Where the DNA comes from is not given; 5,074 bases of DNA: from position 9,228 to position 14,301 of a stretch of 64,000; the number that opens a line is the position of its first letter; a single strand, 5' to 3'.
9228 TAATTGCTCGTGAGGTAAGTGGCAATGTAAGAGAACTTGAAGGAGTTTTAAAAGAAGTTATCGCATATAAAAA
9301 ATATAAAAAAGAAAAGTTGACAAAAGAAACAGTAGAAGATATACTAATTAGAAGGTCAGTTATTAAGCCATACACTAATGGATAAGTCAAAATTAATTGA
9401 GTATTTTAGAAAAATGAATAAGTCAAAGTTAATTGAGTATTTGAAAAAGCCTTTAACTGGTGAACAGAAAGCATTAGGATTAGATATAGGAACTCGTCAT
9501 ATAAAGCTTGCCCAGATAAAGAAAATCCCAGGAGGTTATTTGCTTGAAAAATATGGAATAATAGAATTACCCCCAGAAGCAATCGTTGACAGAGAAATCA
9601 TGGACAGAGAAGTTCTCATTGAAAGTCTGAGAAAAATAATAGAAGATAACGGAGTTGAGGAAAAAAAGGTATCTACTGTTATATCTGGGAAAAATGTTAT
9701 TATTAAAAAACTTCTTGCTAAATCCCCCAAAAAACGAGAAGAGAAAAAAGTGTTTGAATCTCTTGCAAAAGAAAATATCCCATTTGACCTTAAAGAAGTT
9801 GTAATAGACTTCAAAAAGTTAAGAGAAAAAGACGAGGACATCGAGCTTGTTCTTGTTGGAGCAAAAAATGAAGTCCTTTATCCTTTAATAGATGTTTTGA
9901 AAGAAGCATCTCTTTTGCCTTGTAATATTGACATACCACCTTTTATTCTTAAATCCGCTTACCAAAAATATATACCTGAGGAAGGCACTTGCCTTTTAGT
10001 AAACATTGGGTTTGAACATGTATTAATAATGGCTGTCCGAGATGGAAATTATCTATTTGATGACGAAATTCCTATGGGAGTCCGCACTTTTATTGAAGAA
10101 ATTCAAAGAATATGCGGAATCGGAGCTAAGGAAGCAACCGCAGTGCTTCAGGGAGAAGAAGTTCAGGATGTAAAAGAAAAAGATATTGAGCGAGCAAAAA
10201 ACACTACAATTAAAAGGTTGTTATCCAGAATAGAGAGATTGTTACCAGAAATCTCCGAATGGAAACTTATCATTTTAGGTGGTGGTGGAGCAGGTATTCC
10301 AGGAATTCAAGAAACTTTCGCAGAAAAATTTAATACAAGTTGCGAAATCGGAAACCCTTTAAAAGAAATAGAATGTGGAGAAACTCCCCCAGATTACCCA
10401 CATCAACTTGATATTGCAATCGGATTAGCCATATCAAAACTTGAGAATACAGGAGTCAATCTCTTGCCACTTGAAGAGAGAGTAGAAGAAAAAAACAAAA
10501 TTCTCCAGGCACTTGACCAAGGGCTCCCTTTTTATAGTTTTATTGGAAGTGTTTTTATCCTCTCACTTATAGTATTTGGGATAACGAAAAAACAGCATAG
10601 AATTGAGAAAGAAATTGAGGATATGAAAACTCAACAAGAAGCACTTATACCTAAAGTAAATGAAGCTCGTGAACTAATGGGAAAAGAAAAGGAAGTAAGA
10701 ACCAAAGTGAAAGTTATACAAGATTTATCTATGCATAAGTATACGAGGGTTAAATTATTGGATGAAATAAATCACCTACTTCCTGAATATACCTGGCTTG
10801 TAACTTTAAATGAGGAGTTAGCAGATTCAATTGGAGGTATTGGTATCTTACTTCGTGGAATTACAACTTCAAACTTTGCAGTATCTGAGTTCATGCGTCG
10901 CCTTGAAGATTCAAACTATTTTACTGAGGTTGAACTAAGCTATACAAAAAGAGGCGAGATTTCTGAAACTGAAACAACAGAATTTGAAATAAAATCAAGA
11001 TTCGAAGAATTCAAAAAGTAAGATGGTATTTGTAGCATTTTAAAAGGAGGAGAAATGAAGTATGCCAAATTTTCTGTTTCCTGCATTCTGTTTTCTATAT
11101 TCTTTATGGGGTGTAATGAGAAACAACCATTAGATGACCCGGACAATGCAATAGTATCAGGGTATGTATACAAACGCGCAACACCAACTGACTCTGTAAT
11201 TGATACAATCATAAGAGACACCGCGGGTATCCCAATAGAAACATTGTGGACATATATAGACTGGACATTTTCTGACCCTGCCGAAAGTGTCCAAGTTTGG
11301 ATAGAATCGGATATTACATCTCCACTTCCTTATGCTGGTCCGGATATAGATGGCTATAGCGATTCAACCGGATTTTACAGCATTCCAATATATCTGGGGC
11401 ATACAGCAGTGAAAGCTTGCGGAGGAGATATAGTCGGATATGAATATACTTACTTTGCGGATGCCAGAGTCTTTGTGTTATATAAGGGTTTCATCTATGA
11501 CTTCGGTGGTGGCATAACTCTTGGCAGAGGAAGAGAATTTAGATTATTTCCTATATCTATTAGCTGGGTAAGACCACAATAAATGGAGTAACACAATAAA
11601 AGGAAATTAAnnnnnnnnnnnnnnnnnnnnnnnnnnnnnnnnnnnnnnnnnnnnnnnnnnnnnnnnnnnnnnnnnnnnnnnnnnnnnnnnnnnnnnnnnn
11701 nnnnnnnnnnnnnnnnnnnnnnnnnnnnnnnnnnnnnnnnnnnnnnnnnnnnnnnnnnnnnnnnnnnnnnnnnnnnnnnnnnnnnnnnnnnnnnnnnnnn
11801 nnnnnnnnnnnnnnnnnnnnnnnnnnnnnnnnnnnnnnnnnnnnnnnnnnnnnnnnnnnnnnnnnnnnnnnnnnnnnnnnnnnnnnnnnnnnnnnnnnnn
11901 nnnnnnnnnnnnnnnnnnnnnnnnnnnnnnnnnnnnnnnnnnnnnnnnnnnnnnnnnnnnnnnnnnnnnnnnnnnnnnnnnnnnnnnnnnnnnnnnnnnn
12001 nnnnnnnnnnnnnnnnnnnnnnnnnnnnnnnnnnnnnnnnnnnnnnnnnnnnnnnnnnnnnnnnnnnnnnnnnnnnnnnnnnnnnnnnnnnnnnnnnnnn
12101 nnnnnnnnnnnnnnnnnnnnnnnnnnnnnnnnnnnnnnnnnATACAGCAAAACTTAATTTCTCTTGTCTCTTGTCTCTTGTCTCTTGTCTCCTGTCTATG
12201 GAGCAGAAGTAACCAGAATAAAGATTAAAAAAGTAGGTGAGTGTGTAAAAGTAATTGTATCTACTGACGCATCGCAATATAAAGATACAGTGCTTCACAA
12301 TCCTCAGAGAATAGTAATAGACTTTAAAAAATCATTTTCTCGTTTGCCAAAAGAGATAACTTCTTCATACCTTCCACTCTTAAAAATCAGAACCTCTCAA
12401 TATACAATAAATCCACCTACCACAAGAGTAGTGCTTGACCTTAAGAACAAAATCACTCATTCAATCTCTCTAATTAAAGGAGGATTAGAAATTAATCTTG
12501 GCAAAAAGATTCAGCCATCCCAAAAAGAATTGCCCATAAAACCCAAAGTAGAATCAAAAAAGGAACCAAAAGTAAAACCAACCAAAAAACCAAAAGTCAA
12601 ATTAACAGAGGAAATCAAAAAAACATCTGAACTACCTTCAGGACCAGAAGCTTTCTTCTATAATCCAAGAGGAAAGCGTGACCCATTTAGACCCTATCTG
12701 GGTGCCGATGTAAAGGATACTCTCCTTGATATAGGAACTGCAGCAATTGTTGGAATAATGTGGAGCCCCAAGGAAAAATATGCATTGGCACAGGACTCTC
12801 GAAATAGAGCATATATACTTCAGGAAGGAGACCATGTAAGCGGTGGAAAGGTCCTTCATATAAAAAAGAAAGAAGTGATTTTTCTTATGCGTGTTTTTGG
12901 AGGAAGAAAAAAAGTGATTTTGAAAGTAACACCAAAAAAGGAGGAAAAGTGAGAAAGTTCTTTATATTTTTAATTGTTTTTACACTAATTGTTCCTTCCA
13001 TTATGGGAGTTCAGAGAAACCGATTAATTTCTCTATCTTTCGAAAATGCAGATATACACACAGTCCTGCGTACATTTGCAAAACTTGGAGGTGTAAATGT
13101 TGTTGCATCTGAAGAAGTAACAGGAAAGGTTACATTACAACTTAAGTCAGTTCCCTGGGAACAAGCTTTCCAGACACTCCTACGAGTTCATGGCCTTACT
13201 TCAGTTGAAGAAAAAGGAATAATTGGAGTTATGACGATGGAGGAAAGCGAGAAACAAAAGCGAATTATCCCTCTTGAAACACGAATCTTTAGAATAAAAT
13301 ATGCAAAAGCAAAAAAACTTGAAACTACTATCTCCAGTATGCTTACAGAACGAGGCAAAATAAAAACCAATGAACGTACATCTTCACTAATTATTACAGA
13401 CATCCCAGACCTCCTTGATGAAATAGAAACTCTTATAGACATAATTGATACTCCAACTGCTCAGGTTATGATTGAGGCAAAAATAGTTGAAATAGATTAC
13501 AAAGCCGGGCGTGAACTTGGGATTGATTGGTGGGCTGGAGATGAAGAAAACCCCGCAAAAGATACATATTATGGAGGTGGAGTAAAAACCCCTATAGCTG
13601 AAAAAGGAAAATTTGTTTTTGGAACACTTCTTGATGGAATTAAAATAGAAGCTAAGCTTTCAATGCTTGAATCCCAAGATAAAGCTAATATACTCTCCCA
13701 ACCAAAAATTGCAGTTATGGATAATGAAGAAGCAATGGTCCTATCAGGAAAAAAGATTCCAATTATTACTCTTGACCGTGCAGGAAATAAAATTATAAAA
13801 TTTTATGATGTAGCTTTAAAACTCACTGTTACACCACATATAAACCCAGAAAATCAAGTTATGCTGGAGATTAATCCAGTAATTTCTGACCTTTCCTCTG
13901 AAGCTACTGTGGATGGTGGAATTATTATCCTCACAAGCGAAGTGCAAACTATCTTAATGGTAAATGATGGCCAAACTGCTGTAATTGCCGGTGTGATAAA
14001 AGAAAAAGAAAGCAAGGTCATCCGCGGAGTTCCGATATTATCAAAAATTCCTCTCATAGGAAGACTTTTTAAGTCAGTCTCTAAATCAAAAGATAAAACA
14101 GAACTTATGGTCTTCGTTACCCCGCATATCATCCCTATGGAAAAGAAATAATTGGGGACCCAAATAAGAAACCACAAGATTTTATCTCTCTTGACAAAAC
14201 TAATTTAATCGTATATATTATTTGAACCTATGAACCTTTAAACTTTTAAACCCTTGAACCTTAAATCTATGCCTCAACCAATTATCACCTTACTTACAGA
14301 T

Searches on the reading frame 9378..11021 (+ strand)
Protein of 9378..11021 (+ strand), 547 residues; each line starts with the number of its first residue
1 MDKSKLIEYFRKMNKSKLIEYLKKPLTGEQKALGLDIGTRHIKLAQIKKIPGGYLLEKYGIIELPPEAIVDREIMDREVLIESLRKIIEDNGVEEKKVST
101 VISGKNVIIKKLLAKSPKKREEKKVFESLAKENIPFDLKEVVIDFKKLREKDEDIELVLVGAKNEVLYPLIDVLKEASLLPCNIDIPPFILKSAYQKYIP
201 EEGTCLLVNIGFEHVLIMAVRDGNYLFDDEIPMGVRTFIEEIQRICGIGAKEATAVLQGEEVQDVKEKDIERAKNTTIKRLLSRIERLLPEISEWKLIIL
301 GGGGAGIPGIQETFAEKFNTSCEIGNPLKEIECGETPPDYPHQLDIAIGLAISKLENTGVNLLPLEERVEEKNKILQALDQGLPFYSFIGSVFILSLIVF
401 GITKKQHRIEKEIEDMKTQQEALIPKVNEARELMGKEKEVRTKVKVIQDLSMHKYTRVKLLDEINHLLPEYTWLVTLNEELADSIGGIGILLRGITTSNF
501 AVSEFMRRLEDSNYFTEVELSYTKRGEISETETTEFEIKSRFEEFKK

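Call 79: search_protein_families(library=ncbifam, proteins=[window:9378-11021:+], max_evalue=0.001)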
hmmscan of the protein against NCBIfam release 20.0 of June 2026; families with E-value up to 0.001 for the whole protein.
window:9378-11021:+ (547 aa): 3 families
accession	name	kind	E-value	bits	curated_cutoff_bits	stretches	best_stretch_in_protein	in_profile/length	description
TIGR01175.1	pilM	subfamily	2.8e-41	141.7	133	1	31-352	4-345/348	type IV pilus assembly protein PilM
NF045709.1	Amuc_1101_fam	equivalog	1.1e-30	107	650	1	29-477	4-471/608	Amuc_1101 family PilM-like pilus complex protein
NF045943.2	MAG3720_fam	hypoth_equivalog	0.0001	21.6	70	0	184-258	178-254/395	MAG3720 family protein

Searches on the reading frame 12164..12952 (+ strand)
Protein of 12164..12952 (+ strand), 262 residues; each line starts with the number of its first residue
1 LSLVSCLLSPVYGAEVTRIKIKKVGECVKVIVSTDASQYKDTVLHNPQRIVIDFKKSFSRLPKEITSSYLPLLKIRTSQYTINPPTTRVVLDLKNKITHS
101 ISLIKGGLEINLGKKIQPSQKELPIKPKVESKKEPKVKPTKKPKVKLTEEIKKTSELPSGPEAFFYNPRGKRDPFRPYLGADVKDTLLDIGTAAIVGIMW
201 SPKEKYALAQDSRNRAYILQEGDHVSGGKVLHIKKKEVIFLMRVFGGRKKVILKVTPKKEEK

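Call 29: search_protein_families(library=pfam, proteins=[window:12164-12952:+], max_evalue=0.01)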
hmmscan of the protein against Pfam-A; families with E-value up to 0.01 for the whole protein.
window:12164-12952:+ (262 aa): 2 families
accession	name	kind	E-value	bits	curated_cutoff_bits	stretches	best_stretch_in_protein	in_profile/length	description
PF11741.13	AMIN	-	2.2e-09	37.7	20.5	1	28-102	11-87/101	AMIN domain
PF04351.19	PilP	-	0.0058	17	25.6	0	194-239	78-125/146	Pilus assembly protein, PilP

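Call 79: search_protein_families(library=ncbifam, proteins=[window:12164-12952:+], max_evalue=0.001)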
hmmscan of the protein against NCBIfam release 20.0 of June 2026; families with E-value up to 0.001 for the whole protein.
window:12164-12952:+ (262 aa): 1 family
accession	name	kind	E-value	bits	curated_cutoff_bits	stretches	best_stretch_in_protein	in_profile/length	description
NF038267.1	amidase_AmiC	exception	0.00018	20.2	700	1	30-102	50-126/407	N-acetylmuramoyl-L-alanine amidase AmiC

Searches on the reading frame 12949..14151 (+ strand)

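Call 79: search_protein_families(library=ncbifam, proteins=[window:12949-14151:+], max_evalue=0.001)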
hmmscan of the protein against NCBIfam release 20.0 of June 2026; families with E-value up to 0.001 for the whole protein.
window:12949-14151:+ (400 aa): 9 families
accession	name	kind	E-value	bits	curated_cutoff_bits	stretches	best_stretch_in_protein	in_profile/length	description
TIGR02515.1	IV_pilus_PilQ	subfamily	1.8e-88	297.4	284.35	2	25-206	2-205/428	type IV pilus secretin PilQ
TIGR02517.1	type_II_gspD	equivalog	7.1e-70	236.1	351.35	2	138-396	303-591/600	type II secretion system secretin GspD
NF010083.0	PRK13568.1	equivalog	7e-57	193.1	554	1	15-395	16-417/419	DNA uptake porin HofQ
NF007851.2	PRK10560.1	exception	9.3e-51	172.9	598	1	9-397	7-411/412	DNA uptake porin HofQ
TIGR02516.1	type_III_yscC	equivalog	3.6e-43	147.8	238.45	1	129-395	192-461/463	type III secretion system outer membrane ring subunit SctC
TIGR02519.1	pilus_MshL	equivalog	1.5e-35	122.6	250.2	1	141-395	4-290/290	pilus (MSHA type) biogenesis protein MshL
NF042912.1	Amuc_1098_fam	equivalog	5.4e-27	94.2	750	2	329-395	730-796/805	Amuc_1098 family type IV pilus outer membrane protein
NF011873.0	PRK15346.1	equivalog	1.6e-21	76.5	524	1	131-381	231-480/499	EscC/YscC/HrcC family type III secretion system outer membrane ring protein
TIGR02520.1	pilus_B_mal_scr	equivalog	2.8e-14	52.6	287.65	1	121-195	221-297/513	PilN family type IVB pilus formation outer membrane protein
